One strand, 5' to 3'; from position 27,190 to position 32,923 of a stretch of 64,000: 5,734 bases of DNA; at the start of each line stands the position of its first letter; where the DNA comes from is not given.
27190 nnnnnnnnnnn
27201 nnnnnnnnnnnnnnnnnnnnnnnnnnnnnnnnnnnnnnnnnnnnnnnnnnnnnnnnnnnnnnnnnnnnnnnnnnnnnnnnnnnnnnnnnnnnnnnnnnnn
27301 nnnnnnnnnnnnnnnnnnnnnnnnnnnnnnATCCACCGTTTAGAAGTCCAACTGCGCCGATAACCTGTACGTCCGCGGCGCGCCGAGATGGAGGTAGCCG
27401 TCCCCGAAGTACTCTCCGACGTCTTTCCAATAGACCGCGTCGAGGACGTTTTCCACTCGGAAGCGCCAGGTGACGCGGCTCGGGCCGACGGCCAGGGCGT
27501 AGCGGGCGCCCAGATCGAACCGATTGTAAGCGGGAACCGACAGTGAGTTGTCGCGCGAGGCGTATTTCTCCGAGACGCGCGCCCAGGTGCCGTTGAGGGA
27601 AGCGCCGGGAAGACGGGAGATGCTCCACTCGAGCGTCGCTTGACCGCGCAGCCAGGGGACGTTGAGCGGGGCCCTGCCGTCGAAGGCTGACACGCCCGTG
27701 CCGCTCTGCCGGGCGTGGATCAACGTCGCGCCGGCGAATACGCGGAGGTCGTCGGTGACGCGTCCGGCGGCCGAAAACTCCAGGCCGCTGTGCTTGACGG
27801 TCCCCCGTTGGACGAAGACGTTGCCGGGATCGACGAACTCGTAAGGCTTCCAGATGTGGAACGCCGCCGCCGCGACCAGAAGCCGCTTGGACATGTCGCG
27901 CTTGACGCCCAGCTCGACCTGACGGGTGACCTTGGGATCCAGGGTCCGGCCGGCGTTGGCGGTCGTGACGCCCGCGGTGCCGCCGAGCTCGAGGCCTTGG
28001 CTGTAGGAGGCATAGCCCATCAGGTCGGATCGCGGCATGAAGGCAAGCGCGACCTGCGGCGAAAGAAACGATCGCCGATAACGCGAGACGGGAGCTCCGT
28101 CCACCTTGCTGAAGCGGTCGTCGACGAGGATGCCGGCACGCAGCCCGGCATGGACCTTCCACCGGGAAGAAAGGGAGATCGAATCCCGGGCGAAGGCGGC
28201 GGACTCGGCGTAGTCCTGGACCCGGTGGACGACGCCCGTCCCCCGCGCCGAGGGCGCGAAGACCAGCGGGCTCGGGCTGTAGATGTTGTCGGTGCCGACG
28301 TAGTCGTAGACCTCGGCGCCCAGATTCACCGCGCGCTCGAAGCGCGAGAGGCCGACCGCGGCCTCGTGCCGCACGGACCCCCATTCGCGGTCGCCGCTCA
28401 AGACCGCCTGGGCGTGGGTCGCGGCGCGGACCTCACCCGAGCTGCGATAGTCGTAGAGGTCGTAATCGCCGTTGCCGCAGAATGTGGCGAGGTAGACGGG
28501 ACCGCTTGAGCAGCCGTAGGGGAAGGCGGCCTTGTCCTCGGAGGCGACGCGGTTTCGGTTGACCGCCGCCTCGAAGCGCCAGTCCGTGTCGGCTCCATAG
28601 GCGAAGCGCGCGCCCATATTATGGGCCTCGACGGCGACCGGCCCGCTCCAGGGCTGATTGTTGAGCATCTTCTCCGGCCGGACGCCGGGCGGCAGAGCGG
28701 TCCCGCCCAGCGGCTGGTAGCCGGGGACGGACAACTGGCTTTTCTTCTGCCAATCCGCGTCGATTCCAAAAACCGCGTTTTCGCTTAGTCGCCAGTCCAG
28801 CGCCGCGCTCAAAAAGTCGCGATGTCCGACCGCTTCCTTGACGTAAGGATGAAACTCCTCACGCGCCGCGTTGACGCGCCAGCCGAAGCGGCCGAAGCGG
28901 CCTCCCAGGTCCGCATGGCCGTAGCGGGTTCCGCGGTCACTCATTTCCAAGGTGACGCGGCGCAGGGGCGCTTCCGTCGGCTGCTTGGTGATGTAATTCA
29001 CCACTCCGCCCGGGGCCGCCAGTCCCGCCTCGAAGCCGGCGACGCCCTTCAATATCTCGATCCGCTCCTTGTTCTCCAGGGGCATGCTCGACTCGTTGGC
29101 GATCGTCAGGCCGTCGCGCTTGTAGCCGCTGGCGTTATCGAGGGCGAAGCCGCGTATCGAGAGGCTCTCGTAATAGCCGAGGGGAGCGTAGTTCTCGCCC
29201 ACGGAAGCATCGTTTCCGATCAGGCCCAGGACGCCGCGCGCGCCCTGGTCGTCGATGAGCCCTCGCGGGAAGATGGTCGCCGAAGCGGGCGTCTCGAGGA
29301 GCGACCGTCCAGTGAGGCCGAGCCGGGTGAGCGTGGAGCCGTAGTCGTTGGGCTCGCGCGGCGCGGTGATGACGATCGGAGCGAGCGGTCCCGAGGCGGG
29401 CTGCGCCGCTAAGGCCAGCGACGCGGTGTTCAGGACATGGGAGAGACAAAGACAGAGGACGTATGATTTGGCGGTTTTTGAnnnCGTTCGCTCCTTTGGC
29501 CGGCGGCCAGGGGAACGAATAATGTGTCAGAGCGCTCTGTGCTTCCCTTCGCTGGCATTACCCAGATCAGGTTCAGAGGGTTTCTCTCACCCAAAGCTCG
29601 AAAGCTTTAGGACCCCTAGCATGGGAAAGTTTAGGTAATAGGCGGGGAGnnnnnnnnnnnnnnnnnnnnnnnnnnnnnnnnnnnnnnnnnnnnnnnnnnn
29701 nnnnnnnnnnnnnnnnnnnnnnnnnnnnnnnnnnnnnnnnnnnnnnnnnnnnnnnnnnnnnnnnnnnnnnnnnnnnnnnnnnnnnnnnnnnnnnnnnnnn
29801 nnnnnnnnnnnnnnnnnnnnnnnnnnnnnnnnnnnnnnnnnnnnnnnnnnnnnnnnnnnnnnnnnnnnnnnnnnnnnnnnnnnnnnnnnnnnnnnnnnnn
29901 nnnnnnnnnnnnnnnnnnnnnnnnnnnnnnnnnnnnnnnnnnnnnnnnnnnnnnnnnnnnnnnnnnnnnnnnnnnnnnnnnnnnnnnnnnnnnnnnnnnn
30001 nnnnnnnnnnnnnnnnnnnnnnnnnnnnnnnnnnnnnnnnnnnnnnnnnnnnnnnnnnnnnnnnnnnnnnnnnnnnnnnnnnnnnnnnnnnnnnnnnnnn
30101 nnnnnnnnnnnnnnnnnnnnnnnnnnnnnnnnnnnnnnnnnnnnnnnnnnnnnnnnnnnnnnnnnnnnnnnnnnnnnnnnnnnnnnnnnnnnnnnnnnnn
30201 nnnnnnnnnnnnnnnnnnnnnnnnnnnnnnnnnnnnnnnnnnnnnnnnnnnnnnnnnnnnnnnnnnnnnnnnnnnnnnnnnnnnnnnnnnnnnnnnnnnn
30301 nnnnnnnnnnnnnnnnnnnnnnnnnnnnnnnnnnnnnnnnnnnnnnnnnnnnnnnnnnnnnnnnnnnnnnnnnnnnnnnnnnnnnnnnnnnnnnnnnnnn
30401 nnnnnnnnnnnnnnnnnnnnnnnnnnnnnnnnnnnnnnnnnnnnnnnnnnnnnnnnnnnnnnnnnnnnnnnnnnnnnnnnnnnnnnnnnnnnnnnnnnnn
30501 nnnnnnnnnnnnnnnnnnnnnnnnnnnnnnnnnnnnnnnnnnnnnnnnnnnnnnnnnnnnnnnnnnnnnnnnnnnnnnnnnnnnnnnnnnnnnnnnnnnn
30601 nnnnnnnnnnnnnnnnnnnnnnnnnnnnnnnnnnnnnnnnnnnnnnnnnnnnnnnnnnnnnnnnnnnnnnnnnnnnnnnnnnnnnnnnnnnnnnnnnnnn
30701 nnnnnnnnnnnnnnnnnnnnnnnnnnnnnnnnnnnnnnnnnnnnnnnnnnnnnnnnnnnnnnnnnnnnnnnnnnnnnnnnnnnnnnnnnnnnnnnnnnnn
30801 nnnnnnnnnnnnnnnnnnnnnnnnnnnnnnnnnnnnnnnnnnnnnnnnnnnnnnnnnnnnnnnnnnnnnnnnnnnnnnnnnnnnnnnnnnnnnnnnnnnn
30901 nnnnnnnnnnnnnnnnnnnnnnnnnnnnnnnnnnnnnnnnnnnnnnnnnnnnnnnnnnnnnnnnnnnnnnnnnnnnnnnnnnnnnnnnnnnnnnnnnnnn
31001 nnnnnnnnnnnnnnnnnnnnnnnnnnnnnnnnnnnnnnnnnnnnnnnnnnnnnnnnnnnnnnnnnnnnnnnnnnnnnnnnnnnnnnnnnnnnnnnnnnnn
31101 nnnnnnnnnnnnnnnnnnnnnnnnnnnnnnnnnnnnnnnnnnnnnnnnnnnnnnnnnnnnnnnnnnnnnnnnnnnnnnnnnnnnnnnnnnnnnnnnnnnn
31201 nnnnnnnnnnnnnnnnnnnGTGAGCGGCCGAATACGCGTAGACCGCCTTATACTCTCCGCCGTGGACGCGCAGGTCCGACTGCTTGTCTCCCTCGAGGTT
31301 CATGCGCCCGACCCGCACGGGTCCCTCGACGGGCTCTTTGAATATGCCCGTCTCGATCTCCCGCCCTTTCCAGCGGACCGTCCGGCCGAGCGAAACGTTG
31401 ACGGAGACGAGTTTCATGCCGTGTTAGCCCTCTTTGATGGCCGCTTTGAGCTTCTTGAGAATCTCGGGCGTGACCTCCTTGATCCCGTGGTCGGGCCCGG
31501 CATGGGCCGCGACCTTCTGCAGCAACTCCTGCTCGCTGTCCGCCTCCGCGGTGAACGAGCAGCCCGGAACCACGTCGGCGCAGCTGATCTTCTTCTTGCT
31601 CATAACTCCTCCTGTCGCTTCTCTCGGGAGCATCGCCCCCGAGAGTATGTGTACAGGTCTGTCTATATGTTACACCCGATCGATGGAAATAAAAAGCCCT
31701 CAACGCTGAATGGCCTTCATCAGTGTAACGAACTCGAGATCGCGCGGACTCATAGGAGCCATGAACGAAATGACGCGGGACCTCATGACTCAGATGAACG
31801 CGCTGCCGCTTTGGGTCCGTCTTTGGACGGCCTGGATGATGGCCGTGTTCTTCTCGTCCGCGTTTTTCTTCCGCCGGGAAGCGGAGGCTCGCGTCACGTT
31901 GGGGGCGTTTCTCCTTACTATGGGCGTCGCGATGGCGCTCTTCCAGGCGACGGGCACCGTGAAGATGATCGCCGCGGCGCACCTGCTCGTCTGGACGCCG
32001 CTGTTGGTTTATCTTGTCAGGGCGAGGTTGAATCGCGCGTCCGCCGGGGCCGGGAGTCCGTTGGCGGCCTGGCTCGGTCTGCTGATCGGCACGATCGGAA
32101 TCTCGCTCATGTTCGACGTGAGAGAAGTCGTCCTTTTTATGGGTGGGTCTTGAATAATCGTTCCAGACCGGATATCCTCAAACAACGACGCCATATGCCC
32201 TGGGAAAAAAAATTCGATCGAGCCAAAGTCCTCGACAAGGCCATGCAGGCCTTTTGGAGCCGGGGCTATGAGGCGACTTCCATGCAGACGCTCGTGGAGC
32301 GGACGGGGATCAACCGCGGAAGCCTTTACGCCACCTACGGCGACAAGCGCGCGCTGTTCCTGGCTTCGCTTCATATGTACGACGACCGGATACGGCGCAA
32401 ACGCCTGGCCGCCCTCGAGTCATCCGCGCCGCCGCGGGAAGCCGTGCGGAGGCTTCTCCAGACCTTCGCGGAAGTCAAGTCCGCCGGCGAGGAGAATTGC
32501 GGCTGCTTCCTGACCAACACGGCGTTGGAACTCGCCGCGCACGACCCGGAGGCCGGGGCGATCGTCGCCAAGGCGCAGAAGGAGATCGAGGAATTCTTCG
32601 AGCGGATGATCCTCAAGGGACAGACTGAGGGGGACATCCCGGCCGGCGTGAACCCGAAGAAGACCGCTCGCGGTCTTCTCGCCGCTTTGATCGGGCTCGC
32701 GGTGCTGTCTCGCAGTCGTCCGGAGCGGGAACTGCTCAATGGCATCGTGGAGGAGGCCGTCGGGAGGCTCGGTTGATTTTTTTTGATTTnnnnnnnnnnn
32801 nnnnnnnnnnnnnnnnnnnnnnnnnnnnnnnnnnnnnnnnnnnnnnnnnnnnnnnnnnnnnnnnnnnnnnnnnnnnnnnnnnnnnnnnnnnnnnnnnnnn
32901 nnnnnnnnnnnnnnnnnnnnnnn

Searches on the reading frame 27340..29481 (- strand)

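Call 52: search_protein_families(library=pfam, proteins=[window:27340-29481:-], max_evalue=0.0001)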
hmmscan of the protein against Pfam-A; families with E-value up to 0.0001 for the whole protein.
window:27340-29481:- (713 aa): 2 families
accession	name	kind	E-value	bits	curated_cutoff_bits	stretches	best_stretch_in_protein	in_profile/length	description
PF00593.30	TonB_dep_Rec_b-barrel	-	9.5e-32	111.8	27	1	234-679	11-436/436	TonB dependent receptor-like, beta-barrel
PF07715.20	Plug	-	1.9e-11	44.9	23.9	1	61-160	2-107/107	TonB-dependent Receptor Plug Domain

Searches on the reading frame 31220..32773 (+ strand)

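Call 52: search_protein_families(library=pfam, proteins=[window:31220-32773:+], max_evalue=0.0001)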
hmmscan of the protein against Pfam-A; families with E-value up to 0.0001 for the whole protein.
window:31220-32773:+ (518 aa): 3 families
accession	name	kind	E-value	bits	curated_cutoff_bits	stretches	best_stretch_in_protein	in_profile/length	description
PF00440.29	TetR_N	-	2e-12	47.2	24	1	338-382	2-46/47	Bacterial regulatory proteins, tetR family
PF16925.10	TetR_C_13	-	3.1e-11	44.1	27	1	409-498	5-94/109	Tetracyclin repressor-like, C-terminal domain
PF21993.1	TetR_C_13_2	-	9.7e-05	23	27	0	405-509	1-100/103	Transcriptional regulator LmrA/YxaF-like, C-terminal domain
